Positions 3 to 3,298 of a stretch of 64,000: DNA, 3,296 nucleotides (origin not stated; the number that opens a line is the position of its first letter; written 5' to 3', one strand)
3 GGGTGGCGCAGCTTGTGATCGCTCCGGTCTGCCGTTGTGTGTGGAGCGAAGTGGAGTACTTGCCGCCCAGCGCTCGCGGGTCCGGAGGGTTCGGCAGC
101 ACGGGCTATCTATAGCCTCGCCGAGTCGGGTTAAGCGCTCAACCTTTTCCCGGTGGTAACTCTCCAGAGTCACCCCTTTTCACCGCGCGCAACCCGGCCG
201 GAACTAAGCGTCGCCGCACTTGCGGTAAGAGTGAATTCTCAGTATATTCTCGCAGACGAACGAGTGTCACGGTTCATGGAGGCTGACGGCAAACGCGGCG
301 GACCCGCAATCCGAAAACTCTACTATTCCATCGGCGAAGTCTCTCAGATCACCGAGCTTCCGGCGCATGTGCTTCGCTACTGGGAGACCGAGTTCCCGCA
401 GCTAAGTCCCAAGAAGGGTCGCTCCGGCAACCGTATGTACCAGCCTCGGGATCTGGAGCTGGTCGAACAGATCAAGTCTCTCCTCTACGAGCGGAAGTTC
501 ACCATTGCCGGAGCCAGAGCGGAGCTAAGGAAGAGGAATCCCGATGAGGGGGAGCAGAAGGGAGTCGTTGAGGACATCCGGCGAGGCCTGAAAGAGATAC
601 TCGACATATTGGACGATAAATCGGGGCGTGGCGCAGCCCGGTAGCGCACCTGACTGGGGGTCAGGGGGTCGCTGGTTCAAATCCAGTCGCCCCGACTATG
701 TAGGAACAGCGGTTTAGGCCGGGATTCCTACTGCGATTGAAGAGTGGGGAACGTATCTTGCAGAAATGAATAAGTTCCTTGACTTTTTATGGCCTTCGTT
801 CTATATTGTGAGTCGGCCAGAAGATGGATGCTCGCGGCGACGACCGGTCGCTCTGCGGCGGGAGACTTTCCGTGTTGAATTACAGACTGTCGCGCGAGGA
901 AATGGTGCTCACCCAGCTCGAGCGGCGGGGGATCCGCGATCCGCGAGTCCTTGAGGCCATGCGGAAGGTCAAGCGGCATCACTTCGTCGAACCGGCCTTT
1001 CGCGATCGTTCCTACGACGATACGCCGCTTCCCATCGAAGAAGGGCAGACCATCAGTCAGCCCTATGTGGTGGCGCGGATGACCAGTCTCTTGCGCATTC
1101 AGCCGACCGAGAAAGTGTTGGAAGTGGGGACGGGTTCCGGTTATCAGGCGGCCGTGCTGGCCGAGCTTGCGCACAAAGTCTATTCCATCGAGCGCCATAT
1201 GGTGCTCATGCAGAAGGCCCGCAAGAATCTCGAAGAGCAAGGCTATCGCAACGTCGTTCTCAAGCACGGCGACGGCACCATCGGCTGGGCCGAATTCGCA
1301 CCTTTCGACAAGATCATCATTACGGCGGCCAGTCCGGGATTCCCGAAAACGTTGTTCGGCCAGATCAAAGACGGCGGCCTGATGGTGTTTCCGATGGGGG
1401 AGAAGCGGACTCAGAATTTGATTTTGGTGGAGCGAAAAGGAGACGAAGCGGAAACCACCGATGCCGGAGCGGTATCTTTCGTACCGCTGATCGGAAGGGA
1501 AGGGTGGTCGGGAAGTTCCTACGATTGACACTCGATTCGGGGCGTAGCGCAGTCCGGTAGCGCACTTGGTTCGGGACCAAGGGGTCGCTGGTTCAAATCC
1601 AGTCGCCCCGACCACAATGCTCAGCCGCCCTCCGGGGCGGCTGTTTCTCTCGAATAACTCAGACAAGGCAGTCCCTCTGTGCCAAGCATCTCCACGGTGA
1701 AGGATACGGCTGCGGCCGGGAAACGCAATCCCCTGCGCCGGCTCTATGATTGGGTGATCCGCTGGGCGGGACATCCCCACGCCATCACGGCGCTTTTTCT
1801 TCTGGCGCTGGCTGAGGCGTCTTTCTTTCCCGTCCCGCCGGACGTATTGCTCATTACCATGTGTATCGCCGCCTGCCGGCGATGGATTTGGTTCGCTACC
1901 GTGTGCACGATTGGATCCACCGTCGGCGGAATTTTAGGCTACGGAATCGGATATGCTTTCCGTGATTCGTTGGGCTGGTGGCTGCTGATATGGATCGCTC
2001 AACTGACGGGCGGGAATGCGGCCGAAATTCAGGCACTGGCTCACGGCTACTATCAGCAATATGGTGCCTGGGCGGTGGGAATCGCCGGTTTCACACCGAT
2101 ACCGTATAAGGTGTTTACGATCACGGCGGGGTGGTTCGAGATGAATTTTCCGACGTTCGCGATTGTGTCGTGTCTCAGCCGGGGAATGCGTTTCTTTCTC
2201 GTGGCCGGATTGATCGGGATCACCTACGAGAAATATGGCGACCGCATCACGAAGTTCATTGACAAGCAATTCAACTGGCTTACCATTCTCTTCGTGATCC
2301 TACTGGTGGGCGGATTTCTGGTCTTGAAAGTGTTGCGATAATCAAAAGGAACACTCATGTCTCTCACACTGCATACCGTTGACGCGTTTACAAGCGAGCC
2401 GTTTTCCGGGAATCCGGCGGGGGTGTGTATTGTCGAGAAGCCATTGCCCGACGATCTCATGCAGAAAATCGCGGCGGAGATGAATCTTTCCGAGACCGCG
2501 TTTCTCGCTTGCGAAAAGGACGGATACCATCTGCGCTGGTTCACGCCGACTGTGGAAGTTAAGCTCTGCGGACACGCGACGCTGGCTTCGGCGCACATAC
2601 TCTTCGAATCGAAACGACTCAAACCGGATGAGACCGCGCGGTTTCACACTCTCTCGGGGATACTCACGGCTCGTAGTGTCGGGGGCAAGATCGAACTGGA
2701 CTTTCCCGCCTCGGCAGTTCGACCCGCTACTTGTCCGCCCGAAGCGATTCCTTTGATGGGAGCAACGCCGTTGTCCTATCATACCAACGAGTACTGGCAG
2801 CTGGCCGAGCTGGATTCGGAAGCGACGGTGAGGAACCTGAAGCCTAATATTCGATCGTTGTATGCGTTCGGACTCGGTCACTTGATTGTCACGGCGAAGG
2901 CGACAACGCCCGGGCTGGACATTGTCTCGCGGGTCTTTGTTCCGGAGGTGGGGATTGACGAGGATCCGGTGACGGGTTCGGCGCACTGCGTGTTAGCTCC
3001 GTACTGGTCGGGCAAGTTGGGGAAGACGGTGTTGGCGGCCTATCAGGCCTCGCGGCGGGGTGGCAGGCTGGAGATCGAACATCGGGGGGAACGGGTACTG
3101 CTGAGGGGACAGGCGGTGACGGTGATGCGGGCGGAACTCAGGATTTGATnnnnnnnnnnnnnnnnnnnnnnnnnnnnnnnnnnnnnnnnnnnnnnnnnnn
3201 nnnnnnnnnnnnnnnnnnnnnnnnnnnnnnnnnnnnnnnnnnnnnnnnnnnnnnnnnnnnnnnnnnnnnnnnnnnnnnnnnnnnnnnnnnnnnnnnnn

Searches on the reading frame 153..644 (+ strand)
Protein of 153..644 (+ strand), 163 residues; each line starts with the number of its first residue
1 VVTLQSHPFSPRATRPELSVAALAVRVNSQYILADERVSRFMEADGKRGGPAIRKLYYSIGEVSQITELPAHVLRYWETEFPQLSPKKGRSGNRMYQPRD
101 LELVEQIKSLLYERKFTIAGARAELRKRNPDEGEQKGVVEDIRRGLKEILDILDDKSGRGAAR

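Call 14: search_protein_families(library=pfam, proteins=[window:153-644:+])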
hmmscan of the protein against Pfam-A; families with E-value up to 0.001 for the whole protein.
window:153-644:+ (163 aa): 2 families
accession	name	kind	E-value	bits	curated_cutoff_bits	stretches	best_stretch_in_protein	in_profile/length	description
PF13411.12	MerR_1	-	9.2e-19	67.8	21.6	1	58-126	1-67/69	MerR HTH family regulatory protein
PF00376.29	MerR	-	1.4e-07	31.6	28.2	1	59-96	1-38/38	MerR family regulatory protein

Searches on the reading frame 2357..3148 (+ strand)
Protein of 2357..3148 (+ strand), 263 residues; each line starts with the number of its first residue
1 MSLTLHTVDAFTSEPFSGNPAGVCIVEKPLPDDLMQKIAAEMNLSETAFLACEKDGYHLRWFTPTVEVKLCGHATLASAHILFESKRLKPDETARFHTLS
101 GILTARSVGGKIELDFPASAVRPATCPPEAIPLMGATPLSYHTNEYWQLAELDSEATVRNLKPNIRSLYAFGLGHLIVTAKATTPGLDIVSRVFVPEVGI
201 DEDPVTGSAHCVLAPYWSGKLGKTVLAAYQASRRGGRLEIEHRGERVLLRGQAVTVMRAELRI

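Call 9: search_protein_families(library=pfam, proteins=[window:2357-3148:+])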
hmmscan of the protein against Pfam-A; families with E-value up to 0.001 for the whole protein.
window:2357-3148:+ (263 aa): 1 family
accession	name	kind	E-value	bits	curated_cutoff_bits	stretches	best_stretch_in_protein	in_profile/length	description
PF02567.21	PhzC-PhzF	-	1.7e-63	215.2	27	1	8-258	1-280/281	Phenazine biosynthesis-like protein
